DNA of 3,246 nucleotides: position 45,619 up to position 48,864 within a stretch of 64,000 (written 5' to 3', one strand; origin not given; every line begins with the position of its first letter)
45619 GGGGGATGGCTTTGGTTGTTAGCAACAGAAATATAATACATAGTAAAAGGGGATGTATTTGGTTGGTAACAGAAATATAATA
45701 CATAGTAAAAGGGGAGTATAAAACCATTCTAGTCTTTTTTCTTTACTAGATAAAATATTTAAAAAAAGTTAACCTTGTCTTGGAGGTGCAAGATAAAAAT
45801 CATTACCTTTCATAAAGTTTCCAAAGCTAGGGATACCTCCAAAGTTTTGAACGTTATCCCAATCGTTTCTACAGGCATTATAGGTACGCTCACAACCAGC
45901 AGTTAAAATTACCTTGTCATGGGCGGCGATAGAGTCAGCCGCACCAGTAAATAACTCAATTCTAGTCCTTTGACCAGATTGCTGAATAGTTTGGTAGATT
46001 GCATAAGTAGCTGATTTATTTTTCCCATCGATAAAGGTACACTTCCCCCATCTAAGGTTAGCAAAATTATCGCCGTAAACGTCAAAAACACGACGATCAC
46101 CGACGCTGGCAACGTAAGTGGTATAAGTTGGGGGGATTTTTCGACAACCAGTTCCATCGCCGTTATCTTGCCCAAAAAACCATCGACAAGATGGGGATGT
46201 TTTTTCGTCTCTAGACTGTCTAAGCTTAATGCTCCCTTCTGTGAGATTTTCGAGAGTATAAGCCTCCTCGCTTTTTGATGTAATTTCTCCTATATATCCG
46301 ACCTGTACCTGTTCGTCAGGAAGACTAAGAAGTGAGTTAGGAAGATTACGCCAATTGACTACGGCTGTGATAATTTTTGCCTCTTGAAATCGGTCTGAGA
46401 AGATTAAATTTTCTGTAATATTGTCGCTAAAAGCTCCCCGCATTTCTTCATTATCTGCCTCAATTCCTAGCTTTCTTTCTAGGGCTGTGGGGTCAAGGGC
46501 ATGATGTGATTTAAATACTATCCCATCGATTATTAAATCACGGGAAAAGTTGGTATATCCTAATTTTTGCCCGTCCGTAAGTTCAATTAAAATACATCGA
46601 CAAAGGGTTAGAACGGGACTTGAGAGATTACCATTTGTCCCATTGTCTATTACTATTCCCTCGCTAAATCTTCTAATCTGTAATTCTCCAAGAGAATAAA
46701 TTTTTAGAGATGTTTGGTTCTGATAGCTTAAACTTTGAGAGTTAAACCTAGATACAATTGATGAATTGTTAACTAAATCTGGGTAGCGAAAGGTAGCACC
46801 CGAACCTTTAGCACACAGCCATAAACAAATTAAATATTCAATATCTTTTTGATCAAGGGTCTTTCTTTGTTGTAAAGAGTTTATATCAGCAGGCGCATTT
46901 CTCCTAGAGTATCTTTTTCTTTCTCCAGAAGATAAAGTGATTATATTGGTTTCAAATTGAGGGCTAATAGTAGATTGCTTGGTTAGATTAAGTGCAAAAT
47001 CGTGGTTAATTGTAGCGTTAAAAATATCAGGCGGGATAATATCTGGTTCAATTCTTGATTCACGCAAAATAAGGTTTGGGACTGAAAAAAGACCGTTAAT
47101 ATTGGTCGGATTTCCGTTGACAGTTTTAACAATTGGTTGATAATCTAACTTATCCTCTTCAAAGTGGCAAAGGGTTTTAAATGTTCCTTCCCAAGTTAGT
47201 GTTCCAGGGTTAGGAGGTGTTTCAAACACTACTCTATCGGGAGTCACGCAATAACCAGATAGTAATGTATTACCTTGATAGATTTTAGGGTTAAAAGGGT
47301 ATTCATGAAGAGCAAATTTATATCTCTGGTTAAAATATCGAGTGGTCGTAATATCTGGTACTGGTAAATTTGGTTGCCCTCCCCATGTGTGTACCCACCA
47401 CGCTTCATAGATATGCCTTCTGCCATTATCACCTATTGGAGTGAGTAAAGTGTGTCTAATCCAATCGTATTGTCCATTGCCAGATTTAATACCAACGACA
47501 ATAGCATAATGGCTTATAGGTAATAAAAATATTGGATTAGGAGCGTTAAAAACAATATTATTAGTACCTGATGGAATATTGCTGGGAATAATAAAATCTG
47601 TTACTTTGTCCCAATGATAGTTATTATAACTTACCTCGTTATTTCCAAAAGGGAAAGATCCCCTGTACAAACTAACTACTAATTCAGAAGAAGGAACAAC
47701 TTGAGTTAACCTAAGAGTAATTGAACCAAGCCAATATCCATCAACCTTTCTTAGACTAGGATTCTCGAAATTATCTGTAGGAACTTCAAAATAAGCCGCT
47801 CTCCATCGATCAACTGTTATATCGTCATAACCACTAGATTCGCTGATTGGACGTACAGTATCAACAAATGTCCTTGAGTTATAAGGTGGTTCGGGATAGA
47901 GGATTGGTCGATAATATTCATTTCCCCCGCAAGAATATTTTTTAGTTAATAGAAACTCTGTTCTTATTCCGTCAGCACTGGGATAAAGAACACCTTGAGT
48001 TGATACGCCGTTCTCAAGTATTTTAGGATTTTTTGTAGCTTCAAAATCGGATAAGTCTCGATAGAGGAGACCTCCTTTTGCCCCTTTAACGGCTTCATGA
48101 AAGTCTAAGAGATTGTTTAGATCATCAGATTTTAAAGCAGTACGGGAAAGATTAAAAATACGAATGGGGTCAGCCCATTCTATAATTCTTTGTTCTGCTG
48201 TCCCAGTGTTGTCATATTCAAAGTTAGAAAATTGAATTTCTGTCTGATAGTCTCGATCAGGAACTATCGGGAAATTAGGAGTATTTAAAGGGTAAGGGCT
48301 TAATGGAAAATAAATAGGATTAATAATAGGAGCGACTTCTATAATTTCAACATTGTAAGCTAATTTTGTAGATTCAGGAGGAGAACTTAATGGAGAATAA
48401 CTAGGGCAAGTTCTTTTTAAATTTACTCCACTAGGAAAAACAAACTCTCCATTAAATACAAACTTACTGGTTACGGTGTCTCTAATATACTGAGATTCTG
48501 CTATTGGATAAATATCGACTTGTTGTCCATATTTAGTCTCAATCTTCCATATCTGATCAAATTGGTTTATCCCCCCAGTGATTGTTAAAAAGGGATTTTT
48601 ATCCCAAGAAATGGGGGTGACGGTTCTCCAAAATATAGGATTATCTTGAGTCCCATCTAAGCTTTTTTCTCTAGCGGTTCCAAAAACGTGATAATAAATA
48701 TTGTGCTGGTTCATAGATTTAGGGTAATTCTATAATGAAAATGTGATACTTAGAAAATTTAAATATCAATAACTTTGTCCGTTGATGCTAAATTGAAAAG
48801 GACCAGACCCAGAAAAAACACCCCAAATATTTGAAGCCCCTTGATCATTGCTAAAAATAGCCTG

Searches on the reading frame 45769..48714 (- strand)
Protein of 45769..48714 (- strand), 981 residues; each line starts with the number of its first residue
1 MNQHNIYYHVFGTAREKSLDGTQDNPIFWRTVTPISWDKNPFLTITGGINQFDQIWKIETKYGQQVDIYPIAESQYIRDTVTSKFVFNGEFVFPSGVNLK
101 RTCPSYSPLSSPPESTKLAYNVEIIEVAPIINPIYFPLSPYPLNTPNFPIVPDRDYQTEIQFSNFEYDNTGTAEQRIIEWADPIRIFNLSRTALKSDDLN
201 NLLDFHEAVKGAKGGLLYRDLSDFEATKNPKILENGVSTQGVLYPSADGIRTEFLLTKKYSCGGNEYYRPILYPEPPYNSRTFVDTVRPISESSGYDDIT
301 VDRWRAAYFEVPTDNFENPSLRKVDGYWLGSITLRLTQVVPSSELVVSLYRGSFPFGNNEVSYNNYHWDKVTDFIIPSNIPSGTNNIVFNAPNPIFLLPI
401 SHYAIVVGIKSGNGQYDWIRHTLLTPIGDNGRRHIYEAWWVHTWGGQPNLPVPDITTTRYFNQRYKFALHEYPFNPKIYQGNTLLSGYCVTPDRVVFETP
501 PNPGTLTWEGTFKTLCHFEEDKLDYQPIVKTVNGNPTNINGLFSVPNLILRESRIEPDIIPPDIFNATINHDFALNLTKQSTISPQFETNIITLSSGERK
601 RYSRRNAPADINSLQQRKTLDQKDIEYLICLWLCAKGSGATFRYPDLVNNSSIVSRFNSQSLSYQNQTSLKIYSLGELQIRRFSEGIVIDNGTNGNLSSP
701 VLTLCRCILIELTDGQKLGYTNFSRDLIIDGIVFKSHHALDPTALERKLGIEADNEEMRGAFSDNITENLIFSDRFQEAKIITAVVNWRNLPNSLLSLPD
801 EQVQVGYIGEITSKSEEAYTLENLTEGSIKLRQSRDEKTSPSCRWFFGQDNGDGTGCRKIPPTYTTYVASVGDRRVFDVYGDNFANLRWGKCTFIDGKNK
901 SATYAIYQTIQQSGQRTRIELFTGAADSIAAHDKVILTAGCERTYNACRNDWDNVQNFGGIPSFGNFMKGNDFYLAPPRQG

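Call 25: search_protein_families(library=pfam, proteins=[window:45769-48714:-], max_evalue=0.001)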
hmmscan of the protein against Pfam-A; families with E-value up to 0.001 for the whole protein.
window:45769-48714:- (981 aa): 3 families
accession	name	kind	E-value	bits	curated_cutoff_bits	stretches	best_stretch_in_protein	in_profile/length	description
PF09343.15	DUF2460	-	1.1e-26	94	30.4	2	168-275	25-128/205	Conserved hypothetical protein 2217 (DUF2460)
PF09931.15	Phage_phiJL001_Gp84_N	-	4.3e-26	92.4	26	1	695-849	6-154/160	Baseplate hub protein, N-terminal attachment domain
PF09356.15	Phage_BR0599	-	2.5e-11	44.2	22.9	1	890-963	6-75/80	Phage conserved hypothetical protein BR0599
